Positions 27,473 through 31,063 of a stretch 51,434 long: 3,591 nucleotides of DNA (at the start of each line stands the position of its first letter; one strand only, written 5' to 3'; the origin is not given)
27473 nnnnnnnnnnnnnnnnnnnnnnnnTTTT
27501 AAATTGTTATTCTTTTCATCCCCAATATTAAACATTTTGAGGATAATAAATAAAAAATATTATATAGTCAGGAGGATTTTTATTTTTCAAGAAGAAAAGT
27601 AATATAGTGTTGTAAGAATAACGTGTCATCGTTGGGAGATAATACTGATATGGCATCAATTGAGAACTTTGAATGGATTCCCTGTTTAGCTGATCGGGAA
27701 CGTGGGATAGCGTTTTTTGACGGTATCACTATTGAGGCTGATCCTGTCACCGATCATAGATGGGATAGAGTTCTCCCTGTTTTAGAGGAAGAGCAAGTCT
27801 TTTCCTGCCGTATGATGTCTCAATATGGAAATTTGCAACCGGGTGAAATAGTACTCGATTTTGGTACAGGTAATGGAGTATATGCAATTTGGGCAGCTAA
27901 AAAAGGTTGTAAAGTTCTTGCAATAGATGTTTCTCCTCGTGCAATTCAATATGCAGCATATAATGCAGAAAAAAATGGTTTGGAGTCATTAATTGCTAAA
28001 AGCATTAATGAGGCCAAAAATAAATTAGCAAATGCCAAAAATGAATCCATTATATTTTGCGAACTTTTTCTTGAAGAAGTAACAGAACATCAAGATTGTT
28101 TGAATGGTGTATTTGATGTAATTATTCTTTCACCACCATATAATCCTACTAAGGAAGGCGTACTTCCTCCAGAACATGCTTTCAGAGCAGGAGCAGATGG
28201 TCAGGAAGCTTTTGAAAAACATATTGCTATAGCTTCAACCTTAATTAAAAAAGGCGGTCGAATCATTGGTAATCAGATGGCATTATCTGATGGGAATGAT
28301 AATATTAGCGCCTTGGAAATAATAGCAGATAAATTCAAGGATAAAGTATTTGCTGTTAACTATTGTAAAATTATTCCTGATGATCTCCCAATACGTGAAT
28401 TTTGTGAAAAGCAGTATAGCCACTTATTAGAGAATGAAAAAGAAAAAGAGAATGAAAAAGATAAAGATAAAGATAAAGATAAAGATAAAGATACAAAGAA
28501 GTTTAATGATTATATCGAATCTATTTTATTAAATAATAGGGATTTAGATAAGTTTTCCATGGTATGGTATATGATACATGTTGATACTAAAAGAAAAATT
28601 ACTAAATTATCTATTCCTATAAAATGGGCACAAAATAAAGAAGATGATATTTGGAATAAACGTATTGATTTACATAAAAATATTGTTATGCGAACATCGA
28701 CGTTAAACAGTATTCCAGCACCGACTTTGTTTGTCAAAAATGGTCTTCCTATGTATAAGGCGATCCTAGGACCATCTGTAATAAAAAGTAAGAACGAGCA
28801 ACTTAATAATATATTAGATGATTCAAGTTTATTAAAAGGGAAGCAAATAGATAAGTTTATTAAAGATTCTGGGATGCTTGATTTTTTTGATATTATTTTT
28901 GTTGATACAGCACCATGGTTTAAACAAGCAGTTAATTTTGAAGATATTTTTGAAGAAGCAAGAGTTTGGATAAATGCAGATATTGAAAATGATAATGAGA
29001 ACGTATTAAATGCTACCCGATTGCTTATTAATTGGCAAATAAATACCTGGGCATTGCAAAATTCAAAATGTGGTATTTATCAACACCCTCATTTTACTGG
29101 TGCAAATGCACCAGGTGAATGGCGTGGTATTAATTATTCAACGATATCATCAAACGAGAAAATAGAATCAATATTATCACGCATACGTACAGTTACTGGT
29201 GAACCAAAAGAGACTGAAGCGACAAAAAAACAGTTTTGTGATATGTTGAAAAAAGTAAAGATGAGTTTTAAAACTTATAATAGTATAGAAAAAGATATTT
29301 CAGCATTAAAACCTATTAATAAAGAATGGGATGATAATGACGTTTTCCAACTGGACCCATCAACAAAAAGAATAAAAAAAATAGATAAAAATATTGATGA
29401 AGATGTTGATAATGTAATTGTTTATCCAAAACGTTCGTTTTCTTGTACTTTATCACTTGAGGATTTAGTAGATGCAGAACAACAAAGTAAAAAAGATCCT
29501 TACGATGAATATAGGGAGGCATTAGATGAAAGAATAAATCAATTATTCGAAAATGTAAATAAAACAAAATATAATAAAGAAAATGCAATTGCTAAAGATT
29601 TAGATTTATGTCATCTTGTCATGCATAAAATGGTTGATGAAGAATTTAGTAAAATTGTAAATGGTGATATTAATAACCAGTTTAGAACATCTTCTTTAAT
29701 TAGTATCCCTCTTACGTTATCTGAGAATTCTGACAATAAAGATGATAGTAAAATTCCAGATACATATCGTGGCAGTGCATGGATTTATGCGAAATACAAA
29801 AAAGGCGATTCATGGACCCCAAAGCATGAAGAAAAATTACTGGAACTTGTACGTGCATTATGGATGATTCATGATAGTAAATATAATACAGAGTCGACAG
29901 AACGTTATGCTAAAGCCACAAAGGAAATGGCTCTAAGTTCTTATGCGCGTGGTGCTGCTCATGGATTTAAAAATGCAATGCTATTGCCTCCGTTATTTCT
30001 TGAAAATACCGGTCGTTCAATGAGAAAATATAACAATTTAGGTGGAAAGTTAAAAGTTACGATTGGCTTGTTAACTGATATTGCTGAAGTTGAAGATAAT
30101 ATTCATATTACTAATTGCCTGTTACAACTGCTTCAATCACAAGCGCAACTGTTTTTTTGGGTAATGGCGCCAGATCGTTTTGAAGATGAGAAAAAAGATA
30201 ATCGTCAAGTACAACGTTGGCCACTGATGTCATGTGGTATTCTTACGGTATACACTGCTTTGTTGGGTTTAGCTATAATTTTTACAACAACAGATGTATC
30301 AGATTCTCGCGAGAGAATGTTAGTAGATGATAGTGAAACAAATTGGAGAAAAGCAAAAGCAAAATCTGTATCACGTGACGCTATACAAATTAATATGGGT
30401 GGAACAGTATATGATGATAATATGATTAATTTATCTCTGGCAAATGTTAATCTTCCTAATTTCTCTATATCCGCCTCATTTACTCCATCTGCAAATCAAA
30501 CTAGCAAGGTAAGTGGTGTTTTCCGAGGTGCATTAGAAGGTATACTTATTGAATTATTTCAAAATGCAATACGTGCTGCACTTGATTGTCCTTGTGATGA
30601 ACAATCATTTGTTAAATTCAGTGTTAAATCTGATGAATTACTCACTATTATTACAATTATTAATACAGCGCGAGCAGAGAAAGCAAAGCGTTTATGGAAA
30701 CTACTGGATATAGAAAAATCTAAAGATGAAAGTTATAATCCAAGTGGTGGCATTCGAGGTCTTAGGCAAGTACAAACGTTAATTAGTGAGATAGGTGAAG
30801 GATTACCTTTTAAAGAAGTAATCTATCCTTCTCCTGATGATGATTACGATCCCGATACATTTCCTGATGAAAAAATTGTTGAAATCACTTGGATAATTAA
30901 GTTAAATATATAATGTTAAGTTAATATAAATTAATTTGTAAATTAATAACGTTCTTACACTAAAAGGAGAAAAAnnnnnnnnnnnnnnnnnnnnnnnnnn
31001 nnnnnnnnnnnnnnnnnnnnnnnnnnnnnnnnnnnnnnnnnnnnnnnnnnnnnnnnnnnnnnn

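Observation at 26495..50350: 24-kb single-strand cluster saturated with receiver domains and carrying HEPN, FtsK/HerA-type ATPase, methyltransferase and wHTH outputs: candidate undescribed phosphorelay-gated conflict system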

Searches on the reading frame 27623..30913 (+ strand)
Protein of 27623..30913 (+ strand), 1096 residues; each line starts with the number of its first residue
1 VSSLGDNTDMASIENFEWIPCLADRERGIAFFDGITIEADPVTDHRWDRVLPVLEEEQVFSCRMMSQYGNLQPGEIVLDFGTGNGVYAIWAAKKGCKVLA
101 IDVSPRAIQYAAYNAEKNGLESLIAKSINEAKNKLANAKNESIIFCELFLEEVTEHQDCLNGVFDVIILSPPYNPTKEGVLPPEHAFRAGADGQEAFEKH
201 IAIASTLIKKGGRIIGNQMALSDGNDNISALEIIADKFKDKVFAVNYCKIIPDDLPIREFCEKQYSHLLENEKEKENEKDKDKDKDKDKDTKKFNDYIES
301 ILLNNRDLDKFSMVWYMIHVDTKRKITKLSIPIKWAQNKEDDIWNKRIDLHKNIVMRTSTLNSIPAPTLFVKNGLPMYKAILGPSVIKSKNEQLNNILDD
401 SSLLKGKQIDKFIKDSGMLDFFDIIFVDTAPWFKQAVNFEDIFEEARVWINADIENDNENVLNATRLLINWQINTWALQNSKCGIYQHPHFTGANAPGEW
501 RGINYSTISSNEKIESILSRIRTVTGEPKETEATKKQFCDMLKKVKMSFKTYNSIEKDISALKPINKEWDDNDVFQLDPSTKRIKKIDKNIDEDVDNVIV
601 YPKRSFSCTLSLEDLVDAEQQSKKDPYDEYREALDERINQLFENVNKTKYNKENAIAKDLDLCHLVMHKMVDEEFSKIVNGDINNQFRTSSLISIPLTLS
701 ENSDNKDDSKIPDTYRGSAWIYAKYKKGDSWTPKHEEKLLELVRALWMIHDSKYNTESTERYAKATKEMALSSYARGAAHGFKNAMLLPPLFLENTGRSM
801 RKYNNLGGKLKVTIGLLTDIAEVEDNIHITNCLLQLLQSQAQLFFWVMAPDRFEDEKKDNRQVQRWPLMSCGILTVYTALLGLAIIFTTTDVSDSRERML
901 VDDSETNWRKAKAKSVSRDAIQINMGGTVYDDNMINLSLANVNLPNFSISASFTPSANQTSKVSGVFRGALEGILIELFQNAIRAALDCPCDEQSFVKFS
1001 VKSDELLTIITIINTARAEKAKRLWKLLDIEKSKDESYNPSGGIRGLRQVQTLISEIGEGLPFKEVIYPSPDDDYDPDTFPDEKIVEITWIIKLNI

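Call 5: search_protein_families(library=pfam, max_evalue=0.01, proteins=[window:27623-30913:+])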
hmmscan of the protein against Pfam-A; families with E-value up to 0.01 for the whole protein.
window:27623-30913:+ (1096 aa): 13 families
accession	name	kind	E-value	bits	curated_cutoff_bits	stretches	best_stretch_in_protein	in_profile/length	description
PF13847.12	Methyltransf_31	-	2.5e-11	43.9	27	1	73-166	3-100/145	Methyltransferase domain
PF06325.19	PrmA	-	6e-10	39.5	22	1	71-149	159-235/296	Ribosomal protein L11 methyltransferase (PrmA)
PF13649.12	Methyltransf_25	-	2.8e-08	34.8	27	1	77-154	1-78/97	Methyltransferase domain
PF05175.20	MTS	-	2.8e-07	30.8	23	1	75-143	33-102/170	Methyltransferase small domain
PF13489.12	Methyltransf_23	-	8.8e-07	29.2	27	1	71-169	20-87/164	Methyltransferase domain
PF08241.18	Methyltransf_11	-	1.1e-06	29.6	21.2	1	78-164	1-84/95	Methyltransferase domain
PF02475.24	TRM5-TYW2_MTfase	-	4e-05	24.1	28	1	72-133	35-98/164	TRM5/TYW2 methyltransferase domain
PF08242.18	Methyltransf_12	-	4.5e-05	24.5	30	1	78-158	1-83/98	Methyltransferase domain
PF02353.26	CMAS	-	0.00056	19.8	27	1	53-121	42-111/273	Mycolic acid cyclopropane synthetase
PF09445.16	Methyltransf_15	-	0.00058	19.9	22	1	75-172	2-80/165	RNA cap guanine-N2 methyltransferase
PF03602.21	Cons_hypoth95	-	0.001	19.2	24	0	72-145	40-118/182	Conserved hypothetical protein 95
PF05724.17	TPMT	-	0.0033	17.6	26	1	69-156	33-114/218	Thiopurine S-methyltransferase (TPMT)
PF12847.13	Methyltransf_18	-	0.0067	16.9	27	0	63-145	4-88/151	Methyltransferase domain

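Call 7: search_protein_families(library=padloc, max_evalue=0.01, proteins=[window:27623-30913:+])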
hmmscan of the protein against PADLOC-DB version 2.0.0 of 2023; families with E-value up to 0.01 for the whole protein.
window:27623-30913:+ (1096 aa): 3 families
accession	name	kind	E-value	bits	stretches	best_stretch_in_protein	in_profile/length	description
PDLC04134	mad2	-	3.3e-19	67.1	1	63-215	281-393/492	mads_2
PDLC03300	MTase_II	-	0.00039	17.6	1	72-115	233-276/302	Type II methyltransferase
PDLC03227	MTase_II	-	0.0013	15.7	1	77-215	54-184/494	Type II methyltransferase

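Call 8: search_protein_families(library=ncbifam, max_evalue=0.01, proteins=[window:27623-30913:+])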
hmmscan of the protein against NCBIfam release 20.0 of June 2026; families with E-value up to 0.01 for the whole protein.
window:27623-30913:+ (1096 aa): 41 families (the best 25 are shown)
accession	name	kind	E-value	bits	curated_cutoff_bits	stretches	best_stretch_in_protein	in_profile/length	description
NF011529.0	PRK14968.1-3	equivalog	1.7e-19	70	162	1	72-232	33-170/198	putative methyltransferase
TIGR00537.1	hemK_rel_arch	hypoth_equivalog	6.9e-13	48.7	87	2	72-125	19-71/179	HemK2/MTQ2 family protein methyltransferase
NF011530.0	PRK14968.1-4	equivalog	1.9e-11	43.7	243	1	122-216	64-155/202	putative methyltransferase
TIGR03534.1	RF_mod_PrmC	equivalog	2.2e-11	43.7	199.1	1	76-215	91-216/253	peptide chain release factor N(5)-glutamine methyltransferase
NF011528.0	PRK14968.1-2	equivalog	1.3e-10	41.2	171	1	70-196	35-140/205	putative methyltransferase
NF043040.1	corrin_prot_MT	hypoth_equivalog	1.5e-09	37.6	180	1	48-156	16-126/216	corrinoid protein-associated methyltransferase CpaM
TIGR00536.1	hemK_fam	subfamily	4.9e-09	35.7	115.5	1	75-215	116-241/286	HemK family protein methyltransferase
NF001790.0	PRK00517.3-3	equivalog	7.9e-09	35.3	269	1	72-149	121-200/262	50S ribosomal protein L11 methyltransferase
TIGR00406.1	prmA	equivalog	2.5e-08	33.7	183.15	1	72-144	158-230/288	50S ribosomal protein L11 methyltransferase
NF001785.0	PRK00517.2-2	equivalog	3.2e-08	33.1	188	1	73-144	145-215/282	50S ribosomal protein L11 methyltransferase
NF001786.0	PRK00517.2-4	equivalog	2.1e-07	30.3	327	1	72-132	142-204/277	50S ribosomal protein L11 methyltransferase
NF011527.0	PRK14968.1-1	equivalog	2.3e-07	30.7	242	1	69-215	30-148/192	putative methyltransferase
TIGR01983.1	UbiG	equivalog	2.3e-07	30.4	102.95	1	74-163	50-139/228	bifunctional 2-polyprenyl-6-hydroxyphenol methylase/3-demethylubiquinol 3-O-methyltransferase UbiG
TIGR00479.1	rumA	equivalog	3.3e-07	29.5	183.55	1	65-149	285-368/432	23S rRNA (uracil(1939)-C(5))-methyltransferase RlmD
TIGR03533.1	L3_gln_methyl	equivalog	3.7e-07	29.8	229.7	1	75-215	123-248/284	50S ribosomal protein L3 N(5)-glutamine methyltransferase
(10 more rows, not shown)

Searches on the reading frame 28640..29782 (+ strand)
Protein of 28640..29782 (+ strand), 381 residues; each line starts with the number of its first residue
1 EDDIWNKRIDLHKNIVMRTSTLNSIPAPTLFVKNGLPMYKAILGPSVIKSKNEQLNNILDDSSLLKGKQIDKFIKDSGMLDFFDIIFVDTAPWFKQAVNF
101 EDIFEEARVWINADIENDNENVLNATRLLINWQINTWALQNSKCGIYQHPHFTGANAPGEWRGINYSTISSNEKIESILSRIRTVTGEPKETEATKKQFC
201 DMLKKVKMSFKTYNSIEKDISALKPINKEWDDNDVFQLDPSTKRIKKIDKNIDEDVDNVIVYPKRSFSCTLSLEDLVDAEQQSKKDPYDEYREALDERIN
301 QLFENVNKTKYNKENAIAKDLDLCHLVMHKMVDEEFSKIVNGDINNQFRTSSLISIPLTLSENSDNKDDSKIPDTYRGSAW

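Call 39: search_protein_families(library=pfam, max_evalue=10, proteins=[window:28640-29782:+])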
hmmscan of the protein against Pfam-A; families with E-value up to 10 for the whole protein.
seq(381 aa): 1 family
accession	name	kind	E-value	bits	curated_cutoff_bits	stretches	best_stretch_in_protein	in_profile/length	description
PF23828.1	DUF7198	-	0.63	9.9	27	1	242-315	44-115/236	Family of unknown function (DUF7198)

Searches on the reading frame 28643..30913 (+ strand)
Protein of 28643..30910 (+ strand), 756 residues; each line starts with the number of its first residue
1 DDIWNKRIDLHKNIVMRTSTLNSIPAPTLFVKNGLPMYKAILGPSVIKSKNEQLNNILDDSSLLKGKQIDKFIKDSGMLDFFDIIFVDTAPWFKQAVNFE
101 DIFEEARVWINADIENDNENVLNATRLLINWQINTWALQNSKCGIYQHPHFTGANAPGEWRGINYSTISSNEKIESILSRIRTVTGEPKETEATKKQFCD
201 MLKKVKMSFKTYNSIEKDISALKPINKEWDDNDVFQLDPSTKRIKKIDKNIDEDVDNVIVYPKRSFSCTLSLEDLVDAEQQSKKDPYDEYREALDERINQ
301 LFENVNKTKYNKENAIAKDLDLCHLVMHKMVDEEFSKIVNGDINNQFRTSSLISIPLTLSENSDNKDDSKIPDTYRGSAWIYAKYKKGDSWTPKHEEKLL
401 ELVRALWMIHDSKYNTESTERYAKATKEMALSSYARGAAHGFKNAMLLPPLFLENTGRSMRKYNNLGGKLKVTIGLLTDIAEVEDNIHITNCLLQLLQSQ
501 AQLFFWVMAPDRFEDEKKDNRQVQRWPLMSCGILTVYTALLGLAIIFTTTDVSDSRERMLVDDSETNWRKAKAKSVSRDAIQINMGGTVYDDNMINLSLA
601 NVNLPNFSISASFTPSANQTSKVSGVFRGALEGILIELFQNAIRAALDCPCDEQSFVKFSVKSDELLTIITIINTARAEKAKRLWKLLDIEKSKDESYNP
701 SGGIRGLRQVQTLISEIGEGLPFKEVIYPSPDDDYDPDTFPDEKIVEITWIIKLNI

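Call 9: search_protein_families(library=padloc, max_evalue=10, proteins=[window:29000-30913:+])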
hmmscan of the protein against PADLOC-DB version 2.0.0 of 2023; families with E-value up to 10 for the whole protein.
window:29000-30913:+ (637 aa): 2 families
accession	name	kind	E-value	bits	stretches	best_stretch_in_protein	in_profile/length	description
PDLC02767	SspB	-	0.0065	14.2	1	168-250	128-211/295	SspB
PDLC01517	Cmr5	-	0.012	13.9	1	370-409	25-58/131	CAS-III-C; effector_SS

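Call 37: find_homologous_proteins(query=window:28643-30910:+, max_evalue=0.001)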
Query window:28643-30910:+: 8000 candidates shared short words with the query, none scored E <= 0.001.

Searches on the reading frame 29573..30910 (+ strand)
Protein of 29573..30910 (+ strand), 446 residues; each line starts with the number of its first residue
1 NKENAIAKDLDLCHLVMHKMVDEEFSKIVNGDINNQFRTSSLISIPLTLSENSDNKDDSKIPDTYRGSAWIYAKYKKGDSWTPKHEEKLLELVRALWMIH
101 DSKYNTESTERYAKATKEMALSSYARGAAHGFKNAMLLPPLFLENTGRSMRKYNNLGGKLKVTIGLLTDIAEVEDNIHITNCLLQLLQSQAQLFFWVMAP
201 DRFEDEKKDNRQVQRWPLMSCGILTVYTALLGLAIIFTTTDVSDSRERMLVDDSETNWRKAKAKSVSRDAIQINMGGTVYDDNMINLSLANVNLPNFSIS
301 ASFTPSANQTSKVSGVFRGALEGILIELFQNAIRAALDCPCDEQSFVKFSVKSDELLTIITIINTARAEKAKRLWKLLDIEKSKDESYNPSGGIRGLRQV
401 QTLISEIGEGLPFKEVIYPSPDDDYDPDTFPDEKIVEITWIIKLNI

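Call 36: search_solved_structures(query=window:29573-30910:+, max_evalue=10, show_alignments=3)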
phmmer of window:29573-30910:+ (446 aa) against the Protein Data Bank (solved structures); distinct sequences matched with E-value up to 10: 0.

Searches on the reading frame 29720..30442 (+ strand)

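Call 39: search_protein_families(library=pfam, max_evalue=10, proteins=[window:29720-30442:+])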
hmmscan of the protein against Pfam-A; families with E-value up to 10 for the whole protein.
seq(241 aa): 1 family
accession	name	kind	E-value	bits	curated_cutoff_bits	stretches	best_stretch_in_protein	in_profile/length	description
PF16282.11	SANT_DAMP1_like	-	0.3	11.8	29.1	1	22-61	19-62/80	SANT/Myb-like domain of DAMP1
